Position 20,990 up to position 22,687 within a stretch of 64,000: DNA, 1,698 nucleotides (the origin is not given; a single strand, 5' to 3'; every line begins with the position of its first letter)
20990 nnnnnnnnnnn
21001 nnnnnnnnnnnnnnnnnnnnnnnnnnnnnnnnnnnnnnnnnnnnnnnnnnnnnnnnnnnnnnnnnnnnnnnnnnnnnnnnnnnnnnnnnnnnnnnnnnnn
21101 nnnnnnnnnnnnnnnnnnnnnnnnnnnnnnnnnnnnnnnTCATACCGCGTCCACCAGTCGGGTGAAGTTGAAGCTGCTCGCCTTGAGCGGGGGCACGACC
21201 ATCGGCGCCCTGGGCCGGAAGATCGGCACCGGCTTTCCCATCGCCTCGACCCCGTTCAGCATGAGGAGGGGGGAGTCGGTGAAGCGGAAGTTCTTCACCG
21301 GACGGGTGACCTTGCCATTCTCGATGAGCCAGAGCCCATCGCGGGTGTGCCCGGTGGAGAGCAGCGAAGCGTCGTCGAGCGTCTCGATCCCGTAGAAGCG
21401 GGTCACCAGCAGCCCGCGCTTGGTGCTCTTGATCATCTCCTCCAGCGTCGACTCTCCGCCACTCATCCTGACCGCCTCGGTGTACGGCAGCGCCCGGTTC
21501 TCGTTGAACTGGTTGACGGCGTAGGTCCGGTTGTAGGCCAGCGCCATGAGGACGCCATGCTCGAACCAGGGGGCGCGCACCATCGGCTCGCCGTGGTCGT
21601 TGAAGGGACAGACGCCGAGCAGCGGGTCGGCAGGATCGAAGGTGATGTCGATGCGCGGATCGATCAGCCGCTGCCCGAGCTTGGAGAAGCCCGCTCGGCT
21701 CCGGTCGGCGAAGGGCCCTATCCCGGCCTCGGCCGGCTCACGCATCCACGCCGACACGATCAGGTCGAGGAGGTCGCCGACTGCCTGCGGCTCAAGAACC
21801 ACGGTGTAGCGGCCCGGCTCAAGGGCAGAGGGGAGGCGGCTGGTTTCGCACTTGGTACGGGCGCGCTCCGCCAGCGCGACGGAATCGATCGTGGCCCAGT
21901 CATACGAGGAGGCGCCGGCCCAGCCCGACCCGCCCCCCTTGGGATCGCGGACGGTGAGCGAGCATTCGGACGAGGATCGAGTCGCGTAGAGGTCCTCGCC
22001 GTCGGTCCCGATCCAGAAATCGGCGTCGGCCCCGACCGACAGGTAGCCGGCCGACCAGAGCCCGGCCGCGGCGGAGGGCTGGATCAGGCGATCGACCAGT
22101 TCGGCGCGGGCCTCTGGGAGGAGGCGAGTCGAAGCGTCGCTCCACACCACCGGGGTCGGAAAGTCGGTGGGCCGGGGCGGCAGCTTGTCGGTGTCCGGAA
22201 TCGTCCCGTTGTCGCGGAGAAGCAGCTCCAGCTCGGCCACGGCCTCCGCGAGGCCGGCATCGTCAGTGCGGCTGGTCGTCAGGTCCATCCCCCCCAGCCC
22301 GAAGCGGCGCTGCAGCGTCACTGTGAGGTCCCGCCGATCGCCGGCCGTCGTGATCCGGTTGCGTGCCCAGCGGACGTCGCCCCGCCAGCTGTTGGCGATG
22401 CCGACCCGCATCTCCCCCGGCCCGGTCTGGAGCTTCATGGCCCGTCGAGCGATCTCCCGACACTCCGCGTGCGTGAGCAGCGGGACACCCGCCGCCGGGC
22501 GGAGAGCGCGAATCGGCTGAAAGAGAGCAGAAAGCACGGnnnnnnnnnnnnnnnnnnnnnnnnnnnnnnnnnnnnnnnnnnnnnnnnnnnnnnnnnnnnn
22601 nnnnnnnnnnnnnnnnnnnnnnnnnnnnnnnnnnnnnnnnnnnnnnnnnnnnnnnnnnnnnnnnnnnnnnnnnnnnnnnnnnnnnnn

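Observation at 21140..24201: TldD/PmbA pair without any HExxxH motif, with a Tat signal on only one partner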

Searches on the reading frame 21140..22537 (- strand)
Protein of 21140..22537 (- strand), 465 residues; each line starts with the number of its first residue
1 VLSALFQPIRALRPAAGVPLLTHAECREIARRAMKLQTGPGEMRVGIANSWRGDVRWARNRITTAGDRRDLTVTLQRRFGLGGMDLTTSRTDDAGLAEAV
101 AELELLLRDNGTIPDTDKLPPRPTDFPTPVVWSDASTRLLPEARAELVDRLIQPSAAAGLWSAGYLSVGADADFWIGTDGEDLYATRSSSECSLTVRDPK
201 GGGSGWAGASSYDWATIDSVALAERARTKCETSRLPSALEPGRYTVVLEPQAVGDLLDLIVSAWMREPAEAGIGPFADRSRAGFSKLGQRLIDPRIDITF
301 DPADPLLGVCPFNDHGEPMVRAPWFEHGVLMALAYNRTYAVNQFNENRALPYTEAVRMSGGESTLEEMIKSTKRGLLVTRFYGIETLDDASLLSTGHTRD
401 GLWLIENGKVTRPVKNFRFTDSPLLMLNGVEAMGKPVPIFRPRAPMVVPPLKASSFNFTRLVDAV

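Call 5: search_protein_families(library=pfam, proteins=[window:21140-22537:-], max_evalue=0.01)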
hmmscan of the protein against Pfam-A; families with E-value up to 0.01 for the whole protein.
window:21140-22537:- (465 aa): 1 family
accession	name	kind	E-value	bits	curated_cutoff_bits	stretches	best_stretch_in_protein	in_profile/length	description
PF19289.4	PmbA_TldD_3rd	-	3e-31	108.7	22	1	241-459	1-219/220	PmbA/TldA metallopeptidase C-terminal domain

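Call 7: search_protein_families(library=ncbifam, proteins=[window:21140-22537:-], max_evalue=0.01)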
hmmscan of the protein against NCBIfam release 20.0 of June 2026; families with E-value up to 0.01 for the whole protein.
window:21140-22537:- (465 aa): 2 families
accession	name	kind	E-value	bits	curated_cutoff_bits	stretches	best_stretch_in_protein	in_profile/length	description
NF040952.1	Arch_mtprotase_TldD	equivalog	4.5e-06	25.7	635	1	239-436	211-411/443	zinc metalloprotease TldD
NF008006.0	PRK10735.1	equivalog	0.00042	18.9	513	1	351-426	361-434/481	metalloprotease TldD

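Call 9: search_solved_structures(query=window:21140-22537:-, max_evalue=1, show_alignments=2)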
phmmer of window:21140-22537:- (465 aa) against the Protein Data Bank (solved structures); distinct sequences matched with E-value up to 1: 5.
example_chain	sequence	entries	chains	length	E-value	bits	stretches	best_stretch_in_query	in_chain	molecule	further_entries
1vpb_A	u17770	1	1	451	3.1e-10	42.6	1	221-436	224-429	putative modulator of DNA gyrase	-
1vl4_A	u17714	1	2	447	5.1e-09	38.6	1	237-441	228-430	pmbA-related protein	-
5njc_A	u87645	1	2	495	0.0017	20.4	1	351-434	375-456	Metalloprotease TldD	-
5njf_A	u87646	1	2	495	0.0017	20.4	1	351-434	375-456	Metalloprotease TldD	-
5nj5_A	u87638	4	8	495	0.0017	20.4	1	351-434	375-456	Metalloprotease TldD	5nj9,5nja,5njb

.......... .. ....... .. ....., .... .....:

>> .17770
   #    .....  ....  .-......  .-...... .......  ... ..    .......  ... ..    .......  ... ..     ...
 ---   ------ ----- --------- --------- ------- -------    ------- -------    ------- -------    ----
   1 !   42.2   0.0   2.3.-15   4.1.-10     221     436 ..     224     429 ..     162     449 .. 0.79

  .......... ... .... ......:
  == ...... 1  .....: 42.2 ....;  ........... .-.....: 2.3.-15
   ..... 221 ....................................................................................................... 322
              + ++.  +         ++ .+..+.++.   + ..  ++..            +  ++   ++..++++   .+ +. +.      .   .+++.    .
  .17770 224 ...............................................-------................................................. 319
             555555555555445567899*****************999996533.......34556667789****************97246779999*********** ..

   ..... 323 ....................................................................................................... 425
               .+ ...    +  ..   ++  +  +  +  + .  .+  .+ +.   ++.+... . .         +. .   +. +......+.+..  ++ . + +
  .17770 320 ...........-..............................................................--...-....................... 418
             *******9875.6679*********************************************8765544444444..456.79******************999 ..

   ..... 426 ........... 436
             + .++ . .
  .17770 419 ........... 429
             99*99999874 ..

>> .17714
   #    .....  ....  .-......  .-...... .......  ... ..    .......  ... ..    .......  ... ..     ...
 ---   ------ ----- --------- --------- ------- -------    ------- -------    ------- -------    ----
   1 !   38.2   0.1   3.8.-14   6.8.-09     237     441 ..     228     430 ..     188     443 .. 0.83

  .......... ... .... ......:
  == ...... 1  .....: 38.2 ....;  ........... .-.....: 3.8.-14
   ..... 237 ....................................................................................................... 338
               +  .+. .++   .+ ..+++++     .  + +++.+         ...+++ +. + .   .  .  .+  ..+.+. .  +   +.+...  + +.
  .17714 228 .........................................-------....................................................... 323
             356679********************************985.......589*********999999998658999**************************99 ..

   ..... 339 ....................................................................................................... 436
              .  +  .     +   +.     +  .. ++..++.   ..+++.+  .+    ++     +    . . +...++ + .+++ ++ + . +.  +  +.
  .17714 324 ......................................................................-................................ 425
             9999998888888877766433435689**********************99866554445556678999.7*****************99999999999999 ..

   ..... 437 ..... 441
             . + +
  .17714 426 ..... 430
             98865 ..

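Call 14: find_homologous_proteins(query=window:21140-22537:-, max_evalue=0.00001)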
Query window:21140-22537:- (465 aa): 2008 proteins with E <= 0.00001 among 8000 candidates; the best 120 are listed.
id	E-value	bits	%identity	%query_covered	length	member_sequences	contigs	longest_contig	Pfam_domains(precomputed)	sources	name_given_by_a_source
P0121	4.7e-290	980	100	93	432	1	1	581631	PF19289.5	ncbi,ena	-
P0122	7.9e-211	719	71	98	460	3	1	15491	PF19289.5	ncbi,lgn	-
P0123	2.2e-208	711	75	90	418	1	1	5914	PF19289.5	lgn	-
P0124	3.0e-208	710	69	100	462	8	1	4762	PF19289.5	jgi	jgi:predicted Zn-dependent protease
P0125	7.1e-205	699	68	100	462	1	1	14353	PF19289.5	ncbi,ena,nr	ncbi:MAG TPA: metallopeptidase TldD-related protein [Gemmatimonadales bacterium]|nr:metallopeptidase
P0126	2.1e-195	668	65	100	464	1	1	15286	PF19289.5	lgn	-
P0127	7.1e-193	660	64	100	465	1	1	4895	PF19289.5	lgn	-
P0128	1.5e-192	659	64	100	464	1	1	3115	PF19289.5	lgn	-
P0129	1.1e-191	656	63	98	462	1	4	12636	PF19289.5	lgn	-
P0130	3.2e-190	651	87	70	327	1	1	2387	PF19289.5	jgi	jgi:predicted Zn-dependent protease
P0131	6.0e-190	650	63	100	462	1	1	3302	PF19289.5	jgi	jgi:predicted Zn-dependent protease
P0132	7.4e-190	650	64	100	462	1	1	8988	PF19289.5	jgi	jgi:predicted Zn-dependent protease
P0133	4.6e-189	647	64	100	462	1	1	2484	PF19289.5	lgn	-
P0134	8.5e-188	643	63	100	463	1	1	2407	PF19289.5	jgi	jgi:predicted Zn-dependent protease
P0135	6.0e-185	634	63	100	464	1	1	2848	PF19289.5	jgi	jgi:predicted Zn-dependent protease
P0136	1.9e-179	615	60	98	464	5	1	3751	PF19289.5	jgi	-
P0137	7.5e-176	604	60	98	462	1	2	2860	PF19289.5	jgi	jgi:predicted Zn-dependent protease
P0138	4.7e-150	519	53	100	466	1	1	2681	PF19289.5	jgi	jgi:predicted Zn-dependent protease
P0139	1.5e-147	510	53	96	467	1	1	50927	PF19289.5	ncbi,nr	ncbi:MAG: metallopeptidase TldD-related protein [Gemmatimonadaceae bacterium]|nr:metallopeptidase Tl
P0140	4.0e-147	509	52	96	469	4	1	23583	PF19289.5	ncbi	-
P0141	7.2e-147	508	54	96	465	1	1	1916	PF19289.5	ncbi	-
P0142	1.9e-146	507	54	96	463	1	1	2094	PF19289.5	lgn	-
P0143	3.2e-145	503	52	96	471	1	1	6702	PF19289.5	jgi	jgi:predicted Zn-dependent protease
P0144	2.6e-142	493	53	98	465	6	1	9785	PF19289.5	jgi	jgi:predicted Zn-dependent protease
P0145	2.1e-141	490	53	96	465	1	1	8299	PF19289.5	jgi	jgi:predicted Zn-dependent protease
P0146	1.1e-140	488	53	96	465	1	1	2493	PF19289.5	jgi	jgi:predicted Zn-dependent protease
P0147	5.4e-134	466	51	99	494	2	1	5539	PF19289.5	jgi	jgi:predicted Zn-dependent protease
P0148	1.3e-132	461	50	98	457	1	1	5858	PF19289.5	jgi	jgi:predicted Zn-dependent protease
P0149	1.7e-132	461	49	96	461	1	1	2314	PF19289.5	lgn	-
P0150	3.7e-132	460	51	96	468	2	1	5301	PF19289.5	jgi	jgi:predicted Zn-dependent protease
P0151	4.9e-132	459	50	97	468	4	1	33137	PF19289.5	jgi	jgi:predicted Zn-dependent protease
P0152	1.2e-130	455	49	96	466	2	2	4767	PF19289.5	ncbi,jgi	ncbi:MAG TPA: metallopeptidase TldD-related protein [Gemmatimonadaceae bacterium]|jgi:Predicted Zn-d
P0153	2.3e-130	454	50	96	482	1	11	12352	PF19289.5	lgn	-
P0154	5.0e-130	452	49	96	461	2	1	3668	PF19289.5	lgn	-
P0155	8.8e-129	448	49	99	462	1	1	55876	PF19289.5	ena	-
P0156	1.7e-128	447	50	96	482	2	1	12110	PF19289.5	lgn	-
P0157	1.7e-128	447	49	98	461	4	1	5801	PF19289.5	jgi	jgi:predicted Zn-dependent protease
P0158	4.2e-128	446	49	96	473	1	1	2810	PF19289.5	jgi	jgi:predicted Zn-dependent protease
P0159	4.4e-128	446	50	96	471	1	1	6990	PF19289.5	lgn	-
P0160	5.2e-128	446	48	96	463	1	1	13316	PF19289.5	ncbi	ncbi:MAG: metallopeptidase TldD-related protein [Gemmatimonadaceae bacterium]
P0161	9.8e-128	445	48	96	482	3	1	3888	PF19289.5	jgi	-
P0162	3.4e-127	443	49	100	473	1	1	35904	PF19289.5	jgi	jgi:predicted Zn-dependent protease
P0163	6.8e-127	442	48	96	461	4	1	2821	PF19289.5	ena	-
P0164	1.1e-126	441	49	96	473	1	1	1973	PF19289.5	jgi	jgi:predicted Zn-dependent protease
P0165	3.4e-126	440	48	97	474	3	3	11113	PF19289.5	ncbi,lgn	-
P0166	3.7e-126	440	50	96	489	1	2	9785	PF19289.5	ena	-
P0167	1.9e-125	437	49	96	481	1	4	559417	PF19289.5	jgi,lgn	jgi:predicted Zn-dependent protease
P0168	8.2e-125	435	48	96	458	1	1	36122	PF01523.22,PF19289.5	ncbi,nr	ncbi:MAG TPA: metallopeptidase TldD-related protein [Gemmatimonadales bacterium]|nr:metallopeptidase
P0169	8.3e-125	435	47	98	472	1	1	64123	PF19289.5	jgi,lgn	jgi:predicted Zn-dependent protease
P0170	1.1e-124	435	49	96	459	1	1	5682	PF19289.5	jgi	jgi:predicted Zn-dependent protease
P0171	2.4e-124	434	49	96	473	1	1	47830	PF19289.5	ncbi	ncbi:MAG TPA: metallopeptidase TldD-related protein [Gemmatimonadaceae bacterium]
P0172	3.2e-124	433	50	96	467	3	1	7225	PF19289.5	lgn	-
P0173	3.7e-124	433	47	96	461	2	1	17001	PF19289.5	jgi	jgi:predicted Zn-dependent protease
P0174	5.8e-124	432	49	96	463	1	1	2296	PF19289.5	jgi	jgi:predicted Zn-dependent protease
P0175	6.2e-124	432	47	96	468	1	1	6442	PF19289.5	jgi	jgi:predicted Zn-dependent protease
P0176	7.9e-124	432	48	97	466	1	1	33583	PF19289.5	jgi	jgi:predicted Zn-dependent protease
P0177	8.0e-124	432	48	98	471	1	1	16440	PF19289.5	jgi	jgi:predicted Zn-dependent protease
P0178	3.2e-123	430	49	96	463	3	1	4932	PF19289.5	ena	-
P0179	3.3e-123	430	48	96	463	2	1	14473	PF19289.5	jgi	jgi:predicted Zn-dependent protease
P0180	4.2e-123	430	47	96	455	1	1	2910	PF19289.5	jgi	jgi:predicted Zn-dependent protease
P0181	1.9e-122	428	47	96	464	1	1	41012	PF19289.5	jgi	jgi:predicted Zn-dependent protease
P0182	4.2e-122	426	46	96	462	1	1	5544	PF19289.5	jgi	jgi:predicted Zn-dependent protease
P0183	4.2e-121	423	48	98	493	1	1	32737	PF19289.5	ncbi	-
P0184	5.3e-121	423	48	96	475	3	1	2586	PF19289.5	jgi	jgi:predicted Zn-dependent protease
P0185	6.4e-121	422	47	96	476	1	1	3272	PF19289.5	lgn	-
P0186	7.4e-121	422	46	98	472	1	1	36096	PF19289.5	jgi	jgi:predicted Zn-dependent protease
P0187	7.5e-121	422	59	68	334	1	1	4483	PF19289.5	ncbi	ncbi:MAG: metallopeptidase TldD-related protein, partial [Gemmatimonadales bacterium]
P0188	1.3e-120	421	48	96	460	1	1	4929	PF19289.5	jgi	jgi:predicted Zn-dependent protease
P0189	1.7e-120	421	47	96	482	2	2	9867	PF19289.5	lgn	-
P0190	2.4e-120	421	47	98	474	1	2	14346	PF19289.5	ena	-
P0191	5.3e-120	419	47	98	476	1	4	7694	PF19289.5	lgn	-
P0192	5.5e-120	419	46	96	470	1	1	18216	PF01523.22,PF19289.5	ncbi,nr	ncbi:MAG: hypothetical protein IRY91_00245 [Gemmatimonadaceae bacterium]|nr:hypothetical protein [Ge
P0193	5.7e-120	419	45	97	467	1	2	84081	PF19289.5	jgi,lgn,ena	-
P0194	7.2e-120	419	46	96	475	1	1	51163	PF19289.5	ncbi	ncbi:MAG TPA: metallopeptidase TldD-related protein [Gemmatimonadaceae bacterium]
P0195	1.6e-119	418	47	97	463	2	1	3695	PF19289.5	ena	-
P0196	1.6e-119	418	48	98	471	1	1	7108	PF19289.5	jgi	jgi:predicted Zn-dependent protease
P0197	2.1e-119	417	46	98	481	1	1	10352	PF19289.5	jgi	jgi:predicted Zn-dependent protease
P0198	2.8e-119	417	47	96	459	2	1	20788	PF19289.5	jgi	-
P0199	4.3e-119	416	46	96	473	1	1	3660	PF19289.5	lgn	-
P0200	5.7e-119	416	46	99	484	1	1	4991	PF19289.5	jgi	jgi:predicted Zn-dependent protease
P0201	8.0e-119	416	48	96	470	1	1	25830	PF19289.5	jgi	jgi:predicted Zn-dependent protease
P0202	9.2e-119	415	47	98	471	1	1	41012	PF19289.5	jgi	jgi:predicted Zn-dependent protease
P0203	1.2e-118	415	46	96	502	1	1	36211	PF19289.5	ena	-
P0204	1.5e-118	415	46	96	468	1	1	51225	PF19289.5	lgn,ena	-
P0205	1.8e-118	414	48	96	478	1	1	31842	PF19289.5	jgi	jgi:predicted Zn-dependent protease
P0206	1.8e-118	414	47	96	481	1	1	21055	PF19289.5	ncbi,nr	ncbi:MAG TPA: metallopeptidase TldD-related protein [Gemmatimonadaceae bacterium]|nr:metallopeptidas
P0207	6.4e-118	413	48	96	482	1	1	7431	PF19289.5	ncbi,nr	ncbi:MAG: hypothetical protein IRY91_06065 [Gemmatimonadaceae bacterium]|nr:hypothetical protein [Ge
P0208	6.7e-118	413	47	96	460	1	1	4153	PF19289.5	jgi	jgi:predicted Zn-dependent protease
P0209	8.8e-118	412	46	96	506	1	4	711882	PF19289.5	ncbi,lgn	-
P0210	9.6e-118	412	47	96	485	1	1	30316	PF19289.5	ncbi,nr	ncbi:MAG TPA: metallopeptidase TldD-related protein [Gemmatimonadaceae bacterium]|nr:metallopeptidas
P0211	1.5e-117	411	48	96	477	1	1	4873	PF19289.5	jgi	jgi:predicted Zn-dependent protease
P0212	2.2e-117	411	46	96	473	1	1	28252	PF19289.5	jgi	-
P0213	3.3e-117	410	48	96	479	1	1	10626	PF19289.5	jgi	jgi:predicted Zn-dependent protease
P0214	3.5e-117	410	48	96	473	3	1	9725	PF01523.22,PF19289.5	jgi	jgi:predicted Zn-dependent protease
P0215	5.0e-117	410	44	96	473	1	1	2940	PF19289.5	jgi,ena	-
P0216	7.6e-117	409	46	100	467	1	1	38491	PF19289.5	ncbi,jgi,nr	ncbi:MAG TPA: metallopeptidase TldD-related protein [Gemmatimonadaceae bacterium]|jgi:predicted Zn-d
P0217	1.1e-116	409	47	96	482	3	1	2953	PF01523.22,PF19289.5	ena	-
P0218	1.7e-116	408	45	96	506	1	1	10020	PF19289.5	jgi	jgi:predicted Zn-dependent protease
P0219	2.4e-116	407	46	96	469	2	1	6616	PF19289.5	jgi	jgi:predicted Zn-dependent protease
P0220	2.6e-116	407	47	96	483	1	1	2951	PF19289.5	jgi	jgi:predicted Zn-dependent protease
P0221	2.8e-116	407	47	96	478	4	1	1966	PF19289.5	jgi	jgi:predicted Zn-dependent protease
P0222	4.8e-116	406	47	96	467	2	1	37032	PF19289.5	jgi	jgi:predicted Zn-dependent protease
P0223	5.2e-116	406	46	98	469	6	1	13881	PF19289.5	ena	-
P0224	6.4e-116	406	47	98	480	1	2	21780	PF19289.5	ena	-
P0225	6.7e-116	406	44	96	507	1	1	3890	PF19289.5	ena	-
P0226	8.4e-116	406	45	98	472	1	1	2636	PF19289.5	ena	-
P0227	8.7e-116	406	45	98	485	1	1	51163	PF19289.5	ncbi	ncbi:MAG TPA: metallopeptidase TldD-related protein [Gemmatimonadaceae bacterium]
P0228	1.3e-115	405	47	96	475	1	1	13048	PF19289.5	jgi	-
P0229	1.6e-115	405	46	99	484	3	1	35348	PF19289.5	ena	-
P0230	2.1e-115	404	48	96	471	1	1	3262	PF19289.5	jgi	jgi:predicted Zn-dependent protease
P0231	2.3e-115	404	45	98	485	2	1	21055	PF19289.5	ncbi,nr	ncbi:MAG TPA: metallopeptidase TldD-related protein [Gemmatimonadaceae bacterium]|nr:metallopeptidas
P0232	2.6e-115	404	47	96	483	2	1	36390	PF19289.5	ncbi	ncbi:MAG TPA: metallopeptidase TldD-related protein [Gemmatimonadaceae bacterium]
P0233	2.8e-115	404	46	98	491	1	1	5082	PF01523.22,PF19289.5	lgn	-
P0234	2.9e-115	404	45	96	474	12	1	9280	PF19289.5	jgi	jgi:predicted Zn-dependent protease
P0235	3.3e-115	404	47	98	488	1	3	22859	PF19289.5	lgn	-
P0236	4.0e-115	403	49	96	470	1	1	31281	PF01523.22,PF19289.5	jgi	-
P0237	4.4e-115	403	48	96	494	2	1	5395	PF01523.22,PF19289.5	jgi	jgi:predicted Zn-dependent protease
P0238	4.5e-115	403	47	98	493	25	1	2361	PF19289.5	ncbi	-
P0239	5.1e-115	403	45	98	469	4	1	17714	PF19289.5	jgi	-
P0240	5.5e-115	403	47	96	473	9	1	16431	PF19289.5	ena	-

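Call 74: predict_structure(alignment_id=A3)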
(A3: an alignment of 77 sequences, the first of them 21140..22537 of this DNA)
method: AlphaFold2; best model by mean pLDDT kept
length: 465 residues; sequences in the alignment: 77
mean_pLDDT: 93.9   pTM: 0.91
mean pLDDT of the five models: 93.9, 93.8, 93.4, 93.4, 93.1
residues with pLDDT >= 90: 416; 70-90: 30; 50-70: 4; < 50: 15
segments of 3 or more residues with pLDDT < 50: 1-15
pLDDT, mean of each block of 10 residues (from residue 1): 37 60 97 95 96 97 96 95 95 98 93 86 91 95 97 98 98 92 95 97 95 97 98 95 98 98 98 97 97 98 95 94 98 97 95 97 98 98 97 97 97 97 98 98 95 98 74
secondary structure, 60 per line:
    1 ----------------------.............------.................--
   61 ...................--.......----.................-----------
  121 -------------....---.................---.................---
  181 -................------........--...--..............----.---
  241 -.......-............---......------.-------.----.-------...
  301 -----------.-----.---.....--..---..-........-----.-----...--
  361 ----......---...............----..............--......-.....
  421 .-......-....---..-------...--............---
elements in order: H23-35 E42-58 E61-79 E82-88 H93-109 H134-137 H141-157 E161-177 E182-197 E204-211 H219-232 E242-248 H250-261 H266-270 E298-300 E322-326 H337-344 E356-358 H365-370 E374-388 E393-406 E409-414 E416-421 H423-428 E430-433 E446-448 E451-462

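Call 78: fold_search(model_id=the predicted structure, library=pdb)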
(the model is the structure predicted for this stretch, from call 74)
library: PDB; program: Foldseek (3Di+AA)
matches with E <= 10: 484; with E <= 0.001: 16
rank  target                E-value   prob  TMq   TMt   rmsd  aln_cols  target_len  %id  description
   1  1vl4_A                1.8e-28  1.00  0.79  0.86   3.8       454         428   15  CRYSTAL STRUCTURE OF A PUTATIVE MODULATOR OF A DNA GYRASE (TM0727) FROM THERMOTOGA MARITIMA MSB8 AT 1.95 A RESOLUTION (released 2004-09-21)
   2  1vpb                  3.9e-28  1.00  0.79  0.84   3.5       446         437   17  CRYSTAL STRUCTURE OF A PUTATIVE MODULATOR OF DNA GYRASE (BT3649) FROM BACTEROIDES THETAIOTAOMICRON VPI-5482 AT 1.75 A RE (released 2004-11-09)
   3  5nj5_A                9.6e-28  1.00  0.73  0.71   5.6       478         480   17  E. coli Microcin-processing metalloprotease TldD/E with phosphate bound (released 2017-10-04)
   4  5njc_A                1.0e-27  1.00  0.72  0.71   5.2       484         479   17  E. coli Microcin-processing metalloprotease TldD/E (TldD E263A mutant) with hexapeptide bound (released 2017-10-04)
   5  5nj5_C                1.2e-27  1.00  0.72  0.71   5.7       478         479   17  E. coli Microcin-processing metalloprotease TldD/E with phosphate bound (released 2017-10-04)
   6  5njc_C                1.2e-27  1.00  0.72  0.71   5.6       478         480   17  E. coli Microcin-processing metalloprotease TldD/E (TldD E263A mutant) with hexapeptide bound (released 2017-10-04)
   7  5njf_A                2.2e-27  1.00  0.73  0.71   5.6       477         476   17  E. coli Microcin-processing metalloprotease TldD/E (TldD H262A mutant) with pentapeptide bound (released 2017-10-04)
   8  6j6a_A                5.6e-27  1.00  0.78  0.82   4.7       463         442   17  Crystal structure of TldE from Thermococcus kodakarensis (released 2020-01-15)
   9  3qtd_A                1.5e-26  1.00  0.78  0.82   3.6       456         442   16  Crystal structure of putative modulator of gyrase (PmbA) from Pseudomonas aeruginosa PAO1 (released 2011-03-30)
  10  5njf_C                1.6e-26  1.00  0.72  0.70   5.6       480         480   16  E. coli Microcin-processing metalloprotease TldD/E (TldD H262A mutant) with pentapeptide bound (released 2017-10-04)
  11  3qtd_B                7.2e-26  1.00  0.79  0.83   3.5       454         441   16  Crystal structure of putative modulator of gyrase (PmbA) from Pseudomonas aeruginosa PAO1 (released 2011-03-30)
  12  5nj5_B                2.1e-24  1.00  0.79  0.82   3.4       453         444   14  E. coli Microcin-processing metalloprotease TldD/E with phosphate bound (released 2017-10-04)
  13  5nj9_D                5.7e-24  1.00  0.79  0.83   3.4       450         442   14  E. coli Microcin-processing metalloprotease TldD/E with DRVY angiotensin fragment bound (released 2017-10-04)
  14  5njb_B                6.0e-24  1.00  0.78  0.81   3.6       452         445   14  E. coli Microcin-processing metalloprotease TldD/E with actinonin bound (released 2017-10-04)
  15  3tv9                  1.3e-23  1.00  0.79  0.84   3.2       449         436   14  Crystal Structure of Putative Peptide Maturation Protein from Shigella flexneri (released 2011-10-05)
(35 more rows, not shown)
